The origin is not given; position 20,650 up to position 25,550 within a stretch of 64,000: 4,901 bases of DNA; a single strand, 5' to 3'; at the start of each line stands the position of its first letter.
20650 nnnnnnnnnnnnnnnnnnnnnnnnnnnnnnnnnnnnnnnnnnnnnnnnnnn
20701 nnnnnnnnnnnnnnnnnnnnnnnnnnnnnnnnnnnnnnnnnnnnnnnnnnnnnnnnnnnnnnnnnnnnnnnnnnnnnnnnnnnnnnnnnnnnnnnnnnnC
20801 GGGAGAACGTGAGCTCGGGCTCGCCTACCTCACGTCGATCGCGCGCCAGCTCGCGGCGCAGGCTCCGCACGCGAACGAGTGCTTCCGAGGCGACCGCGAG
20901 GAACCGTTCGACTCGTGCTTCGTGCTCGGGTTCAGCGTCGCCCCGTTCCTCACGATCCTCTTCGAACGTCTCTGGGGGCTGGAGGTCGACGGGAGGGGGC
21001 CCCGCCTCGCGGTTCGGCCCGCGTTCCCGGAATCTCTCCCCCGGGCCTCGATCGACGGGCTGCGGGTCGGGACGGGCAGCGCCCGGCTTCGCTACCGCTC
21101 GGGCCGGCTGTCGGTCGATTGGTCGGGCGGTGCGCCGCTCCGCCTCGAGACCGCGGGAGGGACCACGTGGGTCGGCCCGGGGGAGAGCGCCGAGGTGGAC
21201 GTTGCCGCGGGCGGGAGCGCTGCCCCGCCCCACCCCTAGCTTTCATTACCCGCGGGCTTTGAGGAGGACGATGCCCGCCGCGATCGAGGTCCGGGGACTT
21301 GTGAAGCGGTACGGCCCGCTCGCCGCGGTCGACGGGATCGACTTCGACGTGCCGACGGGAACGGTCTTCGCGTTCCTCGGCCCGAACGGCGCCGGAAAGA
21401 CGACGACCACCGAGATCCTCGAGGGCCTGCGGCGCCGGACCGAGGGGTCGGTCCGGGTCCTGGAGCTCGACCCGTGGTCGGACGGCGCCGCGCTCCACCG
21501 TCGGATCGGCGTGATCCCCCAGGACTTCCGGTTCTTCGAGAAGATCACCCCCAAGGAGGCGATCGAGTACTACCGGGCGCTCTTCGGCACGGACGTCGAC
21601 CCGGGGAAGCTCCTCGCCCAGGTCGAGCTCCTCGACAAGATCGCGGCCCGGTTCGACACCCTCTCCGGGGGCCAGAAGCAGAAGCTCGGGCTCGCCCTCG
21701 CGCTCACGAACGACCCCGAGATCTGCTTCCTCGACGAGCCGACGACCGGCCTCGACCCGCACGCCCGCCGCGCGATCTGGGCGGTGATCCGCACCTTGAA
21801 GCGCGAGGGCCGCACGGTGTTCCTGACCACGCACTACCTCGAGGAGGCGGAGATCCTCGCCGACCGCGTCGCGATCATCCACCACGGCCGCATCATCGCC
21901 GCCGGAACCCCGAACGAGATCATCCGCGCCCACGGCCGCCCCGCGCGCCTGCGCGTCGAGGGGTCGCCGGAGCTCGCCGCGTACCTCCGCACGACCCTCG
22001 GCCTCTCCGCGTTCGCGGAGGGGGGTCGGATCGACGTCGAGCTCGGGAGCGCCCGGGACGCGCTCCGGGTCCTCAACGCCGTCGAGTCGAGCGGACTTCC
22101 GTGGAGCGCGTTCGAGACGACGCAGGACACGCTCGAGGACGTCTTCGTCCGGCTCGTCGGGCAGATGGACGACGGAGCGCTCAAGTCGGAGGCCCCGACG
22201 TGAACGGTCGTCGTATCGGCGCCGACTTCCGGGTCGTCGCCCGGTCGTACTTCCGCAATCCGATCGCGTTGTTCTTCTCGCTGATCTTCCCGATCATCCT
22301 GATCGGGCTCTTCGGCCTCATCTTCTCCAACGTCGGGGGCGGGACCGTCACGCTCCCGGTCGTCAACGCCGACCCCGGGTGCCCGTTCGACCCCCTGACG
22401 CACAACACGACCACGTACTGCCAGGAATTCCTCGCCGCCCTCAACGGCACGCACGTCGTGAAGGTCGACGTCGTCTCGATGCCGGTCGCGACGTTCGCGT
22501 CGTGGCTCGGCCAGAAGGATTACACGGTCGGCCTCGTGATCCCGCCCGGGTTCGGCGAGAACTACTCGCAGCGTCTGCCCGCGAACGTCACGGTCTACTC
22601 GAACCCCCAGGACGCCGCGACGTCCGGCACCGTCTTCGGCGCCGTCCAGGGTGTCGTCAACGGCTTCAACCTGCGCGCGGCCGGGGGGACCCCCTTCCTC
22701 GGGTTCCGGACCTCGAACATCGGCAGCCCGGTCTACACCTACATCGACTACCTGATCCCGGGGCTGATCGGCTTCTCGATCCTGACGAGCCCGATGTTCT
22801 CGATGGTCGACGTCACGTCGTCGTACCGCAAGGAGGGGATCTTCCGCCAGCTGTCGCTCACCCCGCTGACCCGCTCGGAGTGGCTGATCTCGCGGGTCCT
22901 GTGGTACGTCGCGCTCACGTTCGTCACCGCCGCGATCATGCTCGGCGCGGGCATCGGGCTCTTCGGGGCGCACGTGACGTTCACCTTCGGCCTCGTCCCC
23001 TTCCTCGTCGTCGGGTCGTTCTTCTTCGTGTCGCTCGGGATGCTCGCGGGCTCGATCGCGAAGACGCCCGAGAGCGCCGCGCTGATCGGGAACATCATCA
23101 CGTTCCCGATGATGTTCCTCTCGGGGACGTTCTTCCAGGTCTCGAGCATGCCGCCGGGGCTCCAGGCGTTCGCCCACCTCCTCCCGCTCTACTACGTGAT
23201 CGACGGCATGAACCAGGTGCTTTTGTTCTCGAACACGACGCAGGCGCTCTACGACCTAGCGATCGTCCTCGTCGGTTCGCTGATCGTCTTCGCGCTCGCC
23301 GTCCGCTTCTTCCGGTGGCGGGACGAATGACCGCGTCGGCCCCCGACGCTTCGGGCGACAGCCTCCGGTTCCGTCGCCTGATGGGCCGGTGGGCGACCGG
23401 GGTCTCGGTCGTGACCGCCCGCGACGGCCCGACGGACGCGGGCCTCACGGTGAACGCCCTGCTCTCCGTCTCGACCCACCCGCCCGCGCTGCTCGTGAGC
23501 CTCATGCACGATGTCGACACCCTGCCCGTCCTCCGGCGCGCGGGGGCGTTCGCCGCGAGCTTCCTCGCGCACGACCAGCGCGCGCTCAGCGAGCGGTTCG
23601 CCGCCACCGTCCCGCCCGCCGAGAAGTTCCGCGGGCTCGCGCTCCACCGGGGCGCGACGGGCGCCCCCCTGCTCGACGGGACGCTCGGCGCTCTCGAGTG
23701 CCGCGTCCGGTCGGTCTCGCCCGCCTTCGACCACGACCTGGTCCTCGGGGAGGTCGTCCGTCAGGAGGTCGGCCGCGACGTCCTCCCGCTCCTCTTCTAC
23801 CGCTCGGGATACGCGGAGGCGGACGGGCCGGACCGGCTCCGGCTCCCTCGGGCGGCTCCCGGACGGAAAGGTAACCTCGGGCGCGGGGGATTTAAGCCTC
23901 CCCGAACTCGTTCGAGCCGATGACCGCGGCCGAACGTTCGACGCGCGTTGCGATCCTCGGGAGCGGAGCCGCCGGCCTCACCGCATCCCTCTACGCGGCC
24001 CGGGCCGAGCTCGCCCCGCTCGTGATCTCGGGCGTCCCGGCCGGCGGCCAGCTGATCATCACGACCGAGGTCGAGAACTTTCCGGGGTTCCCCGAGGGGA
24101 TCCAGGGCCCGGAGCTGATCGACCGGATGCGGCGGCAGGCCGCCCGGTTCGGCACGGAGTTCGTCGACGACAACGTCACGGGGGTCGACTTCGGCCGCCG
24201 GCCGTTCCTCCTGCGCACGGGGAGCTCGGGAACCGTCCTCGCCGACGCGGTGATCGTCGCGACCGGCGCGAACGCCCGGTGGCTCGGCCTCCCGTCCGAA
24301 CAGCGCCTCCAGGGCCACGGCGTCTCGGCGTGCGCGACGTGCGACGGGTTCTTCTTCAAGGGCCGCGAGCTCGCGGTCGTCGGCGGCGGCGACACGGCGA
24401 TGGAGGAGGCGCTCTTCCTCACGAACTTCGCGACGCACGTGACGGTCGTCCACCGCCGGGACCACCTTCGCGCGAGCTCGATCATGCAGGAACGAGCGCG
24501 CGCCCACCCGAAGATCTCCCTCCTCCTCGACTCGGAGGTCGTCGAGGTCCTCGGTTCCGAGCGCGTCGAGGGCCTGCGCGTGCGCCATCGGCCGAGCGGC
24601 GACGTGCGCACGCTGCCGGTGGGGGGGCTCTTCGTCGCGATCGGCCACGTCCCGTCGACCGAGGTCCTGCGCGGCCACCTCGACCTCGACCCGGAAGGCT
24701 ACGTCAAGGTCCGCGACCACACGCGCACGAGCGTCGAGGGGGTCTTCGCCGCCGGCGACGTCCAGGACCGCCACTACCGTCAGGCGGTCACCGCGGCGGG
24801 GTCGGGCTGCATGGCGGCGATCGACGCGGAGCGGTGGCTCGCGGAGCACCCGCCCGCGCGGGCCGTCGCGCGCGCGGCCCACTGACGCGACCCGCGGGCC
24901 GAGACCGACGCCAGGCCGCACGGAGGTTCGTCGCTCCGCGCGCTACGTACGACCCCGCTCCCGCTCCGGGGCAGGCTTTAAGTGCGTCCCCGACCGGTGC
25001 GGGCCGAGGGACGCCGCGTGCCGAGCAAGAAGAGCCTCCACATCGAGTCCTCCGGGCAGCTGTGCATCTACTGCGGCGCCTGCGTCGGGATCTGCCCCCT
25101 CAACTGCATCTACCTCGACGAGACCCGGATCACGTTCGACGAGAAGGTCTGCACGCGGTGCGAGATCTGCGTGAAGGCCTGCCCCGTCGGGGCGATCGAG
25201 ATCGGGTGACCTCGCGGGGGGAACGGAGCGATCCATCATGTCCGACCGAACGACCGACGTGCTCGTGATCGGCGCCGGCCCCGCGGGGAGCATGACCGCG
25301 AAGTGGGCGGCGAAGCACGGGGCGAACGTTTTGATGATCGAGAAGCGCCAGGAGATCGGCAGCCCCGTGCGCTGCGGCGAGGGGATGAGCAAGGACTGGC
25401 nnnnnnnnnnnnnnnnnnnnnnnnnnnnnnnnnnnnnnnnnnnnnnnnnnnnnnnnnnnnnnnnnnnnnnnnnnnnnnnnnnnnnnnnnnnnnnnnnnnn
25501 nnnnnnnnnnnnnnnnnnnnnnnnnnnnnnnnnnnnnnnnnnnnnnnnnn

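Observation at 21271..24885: Four-gene operon coupling an ABC-2 exporter to a flavin reductase and thioredoxin reductase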

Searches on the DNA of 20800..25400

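Call 60: search_rna_families(source=window, start=20800, end=25400, threshold=evalue, max_evalue=1)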
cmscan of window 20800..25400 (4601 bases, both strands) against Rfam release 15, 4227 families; matches with E-value up to 1: 1.
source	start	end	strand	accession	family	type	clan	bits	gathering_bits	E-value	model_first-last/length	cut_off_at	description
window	23820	23871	+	RF03006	M23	Gene; sRNA;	-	21.5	41.2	0.96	1-53/53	no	M23 RNA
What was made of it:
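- Tried and rejected: It found no riboswitch or other RNA, only one sub-threshold chance hit (call 60).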

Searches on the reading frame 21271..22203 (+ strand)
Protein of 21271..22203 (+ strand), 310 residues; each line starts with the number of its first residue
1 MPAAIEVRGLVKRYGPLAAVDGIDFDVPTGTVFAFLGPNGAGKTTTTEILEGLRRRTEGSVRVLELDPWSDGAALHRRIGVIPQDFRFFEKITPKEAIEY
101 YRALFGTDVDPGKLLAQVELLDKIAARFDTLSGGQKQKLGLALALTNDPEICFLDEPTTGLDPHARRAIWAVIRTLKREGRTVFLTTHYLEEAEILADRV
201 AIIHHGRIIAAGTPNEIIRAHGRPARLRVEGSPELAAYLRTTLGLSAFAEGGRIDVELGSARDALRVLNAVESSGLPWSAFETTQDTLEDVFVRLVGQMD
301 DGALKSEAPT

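Call 4: search_protein_families(library=pfam, proteins=[window:21271-22203:+], max_evalue=0.001)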
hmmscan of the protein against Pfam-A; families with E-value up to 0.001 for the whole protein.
window:21271-22203:+ (310 aa): 4 families
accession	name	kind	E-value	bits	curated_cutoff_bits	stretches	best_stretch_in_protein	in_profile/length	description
PF00005.33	ABC_tran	-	1.6e-26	94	25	1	21-159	2-137/137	ABC transporter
PF13304.12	AAA_21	-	1.4e-13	52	27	1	122-188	229-298/304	AAA domain, putative AbiEii toxin, Type IV TA system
PF02463.25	SMC_N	-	4.7e-05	23.4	40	0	119-190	125-199/220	RecF/RecN/SMC N terminal domain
PF13732.12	DrrA1-3_C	-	0.00012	23.2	27.4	1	212-296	1-81/81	ATP-binding protein DrrA1-3-like, C-terminal domain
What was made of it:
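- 21271..22203 (+): ABC transporter ATPase, DrrA-like, 310 aa. It carries Walker A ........, signature LSGGQ, Walker B/D-loop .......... and H-loop TTHY. Pfam ABC_tran 1.6e-26 and DrrA1-3_C (call 4).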

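Call 5: search_protein_families(library=ncbifam, proteins=[window:21271-22203:+], max_evalue=0.001)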
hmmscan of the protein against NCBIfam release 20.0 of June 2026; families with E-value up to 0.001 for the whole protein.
window:21271-22203:+ (310 aa): 186 families (the best 25 are shown)
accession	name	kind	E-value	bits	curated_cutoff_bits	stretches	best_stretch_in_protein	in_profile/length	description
TIGR01188.1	drrA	subfamily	1e-70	238.4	312.45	1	12-297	1-302/302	daunorubicin resistance ABC transporter, ATP-binding protein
NF010060.0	PRK13537.1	equivalog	1.7e-52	178.3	521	1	3-298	14-310/314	nodulation factor ABC transporter ATP-binding protein NodI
NF010059.0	PRK13536.1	equivalog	3.2e-52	177.4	549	1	3-220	42-264/342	nodulation factor ABC transporter ATP-binding protein NodI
NF033858.1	ABC2_perm_RbbA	equivalog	5.4e-50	170.2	1050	1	3-222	265-489/909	ribosome-associated ATPase/putative transporter RbbA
TIGR01288.1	nodI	equivalog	5e-48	163.6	424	1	3-221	3-226/303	nodulation factor ABC transporter ATP-binding protein NodI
TIGR03864.1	PQQ_ABC_ATP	hypoth_equivalog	2.6e-44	151.5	302.25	1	4-222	1-224/236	ABC transporter, ATP-binding subunit, PQQ-dependent alcohol dehydrogenase system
TIGR03522.1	GldA_ABC_ATP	equivalog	2.1e-43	148.9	402.6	1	4-293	2-298/301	gliding motility-associated ABC transporter ATP-binding subunit GldA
TIGR01257.1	rim_protein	equivalog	5.1e-37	126.4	4012.85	1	5-217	929-1147/2272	rim ABC transporter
TIGR03740.1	galliderm_ABC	subfamily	5.3e-37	127.7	309.75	1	6-210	2-204/223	lantibiotic protection ABC transporter ATP-binding subunit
NF000106.1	40850658_otr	exception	2.4e-36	125.6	750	1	4-300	13-323/351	oxytetracycline efflux ABC transporter Otr(C) ATP-binding subunit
TIGR00968.1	3a0106s01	subfamily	4.3e-36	124.6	342.75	1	5-220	1-221/237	sulfate ABC transporter ATP-binding protein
TIGR03873.1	F420-0_ABC_ATP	hypoth_equivalog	1.1e-35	123.2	372.4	1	9-218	6-225/256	putative F420-0 ABC transporter ATP-binding protein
TIGR03265.1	PhnT2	equivalog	2.1e-35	122.6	457.7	1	4-219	4-224/353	putative 2-aminoethylphosphonate ABC transporter ATP-binding protein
TIGR04520.1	ECF_ATPase_1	equivalog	1.9e-34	119.4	315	2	114-222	120-228/269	energy-coupling factor transporter ATPase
TIGR04521.1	ECF_ATPase_2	equivalog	2.7e-33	115.3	330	1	18-221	19-236/279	energy-coupling factor transporter ATPase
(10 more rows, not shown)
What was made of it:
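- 21271..22203 (+): NCBIfam drrA subfamily scores 238 bits, below its 312 cut-off (call 5).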

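Call 61: search_protein_families(library=padloc, proteins=[window:21271-22203:+], max_evalue=0.001)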
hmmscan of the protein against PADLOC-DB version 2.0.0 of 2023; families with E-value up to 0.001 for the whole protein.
window:21271-22203:+ (310 aa): 8 families
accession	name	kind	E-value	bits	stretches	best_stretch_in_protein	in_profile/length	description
PDLC04135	mad3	-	2.6e-32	110.8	2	101-207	234-346/374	mads_3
PDLC02980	AriA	-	2.9e-15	55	1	128-188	235-298/304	-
PDLC04140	mad8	-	1.4e-12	45.7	1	21-193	18-237/314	mads_8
PDLC04176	HEC-01A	-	2.2e-05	22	0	144-188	272-316/371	-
PDLC04213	HEC-02A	-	4.6e-05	21.1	1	145-188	229-271/337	-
PDLC02914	ATPase-Toprim_I-B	-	9.8e-05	19.7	0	123-190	177-245/443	-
PDLC04175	HEC-01A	-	0.00047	17.3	0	139-187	257-306/363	-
PDLC02335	AbiLi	-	0.00058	17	0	119-190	172-238/326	AbiLi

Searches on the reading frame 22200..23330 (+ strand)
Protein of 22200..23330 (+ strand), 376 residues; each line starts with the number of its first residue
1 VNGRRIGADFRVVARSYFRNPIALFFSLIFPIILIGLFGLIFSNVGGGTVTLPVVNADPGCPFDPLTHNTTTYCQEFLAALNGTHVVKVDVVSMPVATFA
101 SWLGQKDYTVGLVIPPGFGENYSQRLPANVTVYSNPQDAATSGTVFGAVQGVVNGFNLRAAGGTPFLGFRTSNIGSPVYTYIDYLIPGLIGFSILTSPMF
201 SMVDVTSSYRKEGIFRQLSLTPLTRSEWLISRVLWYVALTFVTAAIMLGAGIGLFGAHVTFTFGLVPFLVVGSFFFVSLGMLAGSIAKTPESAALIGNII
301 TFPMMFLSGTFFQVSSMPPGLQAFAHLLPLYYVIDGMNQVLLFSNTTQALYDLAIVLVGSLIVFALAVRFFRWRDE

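Call 4: search_protein_families(library=pfam, proteins=[window:22200-23330:+], max_evalue=0.001)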
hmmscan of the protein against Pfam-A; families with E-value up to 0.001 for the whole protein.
window:22200-23330:+ (376 aa): 2 families
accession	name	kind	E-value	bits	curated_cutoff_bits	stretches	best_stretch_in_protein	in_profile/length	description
PF12698.13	ABC2_membrane_3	-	1.8e-40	139.5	31.6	1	24-368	4-346/347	ABC-2 family transporter protein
PF01061.29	ABC2_membrane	-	6.5e-29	101.4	26.9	1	166-341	51-210/211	ABC-2 type transporter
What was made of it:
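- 22200..23330 (+): ABC-2 (type V) permease, 376 aa. It has one N-terminal TM segment, an extracytoplasmic loop of about 130 aa, then five TM segments. Its GTG start overlaps the ATPase stop by 4 nt. Pfam ABC2_membrane_3 1.8e-40 and ABC2_membrane 6.5e-29 (call 4).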

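Call 5: search_protein_families(library=ncbifam, proteins=[window:22200-23330:+], max_evalue=0.001)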
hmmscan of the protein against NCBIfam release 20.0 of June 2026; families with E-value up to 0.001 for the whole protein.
window:22200-23330:+ (376 aa): 8 families
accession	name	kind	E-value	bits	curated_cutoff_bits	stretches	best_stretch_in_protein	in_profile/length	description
TIGR01247.1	drrB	subfamily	2.6e-17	63.3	223.05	1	180-367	45-232/236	daunorubicin resistance ABC transporter membrane protein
TIGR01291.1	nodJ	subfamily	8e-16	58.3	206.65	1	180-373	55-249/253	ABC-2 type transporter, NodJ family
NF033858.1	ABC2_perm_RbbA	equivalog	3.8e-15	54.9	1050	1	18-364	554-896/909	ribosome-associated ATPase/putative transporter RbbA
NF011648.0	PRK15066.1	subfamily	5.4e-12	45.8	225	1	170-370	50-248/257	ABC transporter permease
TIGR00025.1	Mtu_efflux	paralog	8e-11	41.9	146.9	1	184-372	40-236/238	ABC transporter efflux protein, DrrB family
TIGR03861.1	phenyl_ABC_PedC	subfamily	1.2e-09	38.1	241.35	1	176-371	50-248/253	alcohol ABC transporter, permease protein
TIGR03062.1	pip_yhgE_Cterm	subfamily_domain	8.2e-06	25.6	102.2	1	224-373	56-205/208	YhgE/Pip family protein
NF038293.1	permease_SagH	equivalog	9.7e-05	21.3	450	0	181-367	176-363/370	SagH family ABC transporter permease subunit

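Call 6: find_related_loci(query=window:22200-23330:+, collection=genome_contigs, flank=8000)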
Query window:22200-23330:+ (376 aa) in genome_contigs; peptide patterns used: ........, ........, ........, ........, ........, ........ (x = any residue, [..] = any of these).
295 stretches matched a pattern; 239 encode a relative of the query (tblastn E <= 1e-3); the best 80 are kept; 80 distinct loci.
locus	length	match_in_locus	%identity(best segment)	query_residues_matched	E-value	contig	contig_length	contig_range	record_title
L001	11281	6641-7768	95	1-376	0e+0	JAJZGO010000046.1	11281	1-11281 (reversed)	MAG: Thermoplasmata archaeon isolate LL4.bin73 NODE_6649_length_11281_cov_3.111888, whole genome shotgun sequence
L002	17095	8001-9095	71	6-376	3e-174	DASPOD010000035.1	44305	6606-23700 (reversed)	MAG TPA_asm: Thermoplasmata archaeon isolate SMAG_U12138 k141_1139264, whole genome shotgun sequence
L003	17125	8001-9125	71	1-376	8e-174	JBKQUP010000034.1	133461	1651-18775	MAG: Thermoplasmata archaeon isolate SEr2D2E2F__bin_159 SEr2D2E2F_000000290384, whole genome shotgun sequence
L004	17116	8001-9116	69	1-373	7e-170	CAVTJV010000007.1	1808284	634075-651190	MAG: uncultured Thermoplasmata archaeon isolate MFD05580.bin.2.18 genome assembly, contig: contig_5847, whole genome sho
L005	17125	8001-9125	70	1-376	8e-170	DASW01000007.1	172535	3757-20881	MAG TPA_asm: Thermoplasmata archaeon UBA61 UBA61_contig_23812, whole genome shotgun sequence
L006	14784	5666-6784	69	1-376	3e-167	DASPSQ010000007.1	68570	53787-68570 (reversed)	MAG TPA_asm: Thermoplasmata archaeon isolate SMAG_U12255 k141_1647084, whole genome shotgun sequence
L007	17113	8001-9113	69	6-376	1e-165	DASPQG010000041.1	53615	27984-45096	MAG TPA_asm: Thermoplasmata archaeon isolate SMAG_U12193 k141_1503053, whole genome shotgun sequence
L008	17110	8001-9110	70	1-376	1e-164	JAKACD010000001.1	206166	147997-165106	MAG: Thermoplasmata archaeon isolate WH2.bin83 NODE_25_length_206166_cov_6.373677, whole genome shotgun sequence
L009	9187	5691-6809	70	1-376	1e-164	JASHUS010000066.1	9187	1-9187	MAG: Thermoplasmata archaeon isolate JOPF185 JOPF_A06C_contig_94720, whole genome shotgun sequence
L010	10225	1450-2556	70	6-376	2e-164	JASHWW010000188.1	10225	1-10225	MAG: Thermoplasmata archaeon isolate JOPF241 JOPF_NEAR_contig_1449270, whole genome shotgun sequence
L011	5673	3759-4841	69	6-376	1e-166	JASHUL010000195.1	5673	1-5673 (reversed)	MAG: Thermoplasmata archaeon isolate JOPF178 JOPF_A141_contig_91086, whole genome shotgun sequence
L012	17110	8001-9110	70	1-376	1e-164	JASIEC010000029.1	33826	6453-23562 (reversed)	MAG: Thermoplasmata archaeon isolate JOPF429 JOPF_AWAY_contig_120393, whole genome shotgun sequence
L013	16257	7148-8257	69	1-376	2e-164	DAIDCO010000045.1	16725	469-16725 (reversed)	MAG TPA_asm: bacterium isolate clean3188 NODE_45_length_16725_cov_6.718825, whole genome shotgun sequence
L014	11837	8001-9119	67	1-376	8e-164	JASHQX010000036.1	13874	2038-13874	MAG: Thermoplasmata archaeon isolate JOPF086 JOPF_NEAR_contig_271195, whole genome shotgun sequence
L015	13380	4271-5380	68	1-376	8e-164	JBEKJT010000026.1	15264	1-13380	MAG: Thermoplasmata archaeon isolate SPRUCE 32 SPRUCE_32_26, whole genome shotgun sequence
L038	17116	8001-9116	68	5-376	1e-153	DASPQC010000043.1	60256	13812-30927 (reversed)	MAG TPA_asm: Thermoplasmata archaeon isolate SMAG_U12189 k141_2955311, whole genome shotgun sequence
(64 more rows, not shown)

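Call 28: search_solved_structures(query=window:22200-23330:+, max_evalue=0.01)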
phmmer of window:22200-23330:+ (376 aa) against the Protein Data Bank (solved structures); distinct sequences matched with E-value up to 0.01: 1.
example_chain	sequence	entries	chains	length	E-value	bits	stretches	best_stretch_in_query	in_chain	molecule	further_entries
8tsh_C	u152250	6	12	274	0.0037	19.6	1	176-344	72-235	Transport permease protein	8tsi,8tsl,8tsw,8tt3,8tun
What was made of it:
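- Closest known: DrrAB / NodIJ / NatAB-type ABC-2. Different: The only solved relative of the permease is marginal (8tsh, E = 0.0037, call 28).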

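Call 61: search_protein_families(library=padloc, proteins=[window:22200-23330:+], max_evalue=0.001)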
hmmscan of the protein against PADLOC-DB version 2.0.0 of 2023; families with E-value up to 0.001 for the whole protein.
window:22200-23330:+ (376 aa): 0 families

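Call 65: search_protein_families(library=pfam, proteins=[L038:9750-11525:+, L038:11541-12692:+, L010:3169-6447:+, L010:6506-7060:+], max_evalue=0.0001)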
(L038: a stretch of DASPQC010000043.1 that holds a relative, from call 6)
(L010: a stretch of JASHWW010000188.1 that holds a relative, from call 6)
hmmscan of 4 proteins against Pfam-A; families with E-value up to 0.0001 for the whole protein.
L038:9750-11525:+ (591 aa): 2 families
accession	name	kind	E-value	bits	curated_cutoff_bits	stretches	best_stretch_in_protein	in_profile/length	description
PF18911.6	PKD_4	-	1.2e-25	89.7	27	2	69-125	14-71/85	PKD domain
PF00801.26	PKD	-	3.1e-22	78.8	23.5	2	70-125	9-68/80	PKD domain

L038:11541-12692:+ (383 aa): 2 families
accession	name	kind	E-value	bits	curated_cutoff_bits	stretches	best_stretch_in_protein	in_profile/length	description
PF18911.6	PKD_4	-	4.5e-23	81.6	27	2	134-198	12-77/85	PKD domain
PF00801.26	PKD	-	6.3e-23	81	23.5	2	126-193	1-69/80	PKD domain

L010:3169-6447:+ (1092 aa): 4 families
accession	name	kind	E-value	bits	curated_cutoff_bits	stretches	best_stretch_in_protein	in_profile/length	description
PF24681.1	Kelch_KLHDC2_KLHL20_DRC7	-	2.4e-12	47.1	50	1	373-491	37-151/221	KLHDC2/KLHL20/DRC7 Kelch-repeats domain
PF24981.1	Beta-prop_ATRN-LZTR1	-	4.1e-07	30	50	0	317-460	70-220/289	Attractin/LZTR1 beta-propeller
PF13415.12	Kelch_3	-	7.1e-07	29.7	22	0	397-448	2-48/48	Galactose oxidase, central domain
PF13418.12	Kelch_4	-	1.4e-05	25.4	21.6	0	444-487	6-47/49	Galactose oxidase, central domain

L010:6506-7060:+ (184 aa): 2 families
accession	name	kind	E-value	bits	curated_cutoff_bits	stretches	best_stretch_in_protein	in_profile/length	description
PF13545.12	HTH_Crp_2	-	9.5e-06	25.9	27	1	88-143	2-57/70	Crp-like helix-turn-helix domain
PF12802.13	MarR_2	-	9.8e-05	22.9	27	0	103-140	13-52/61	MarR family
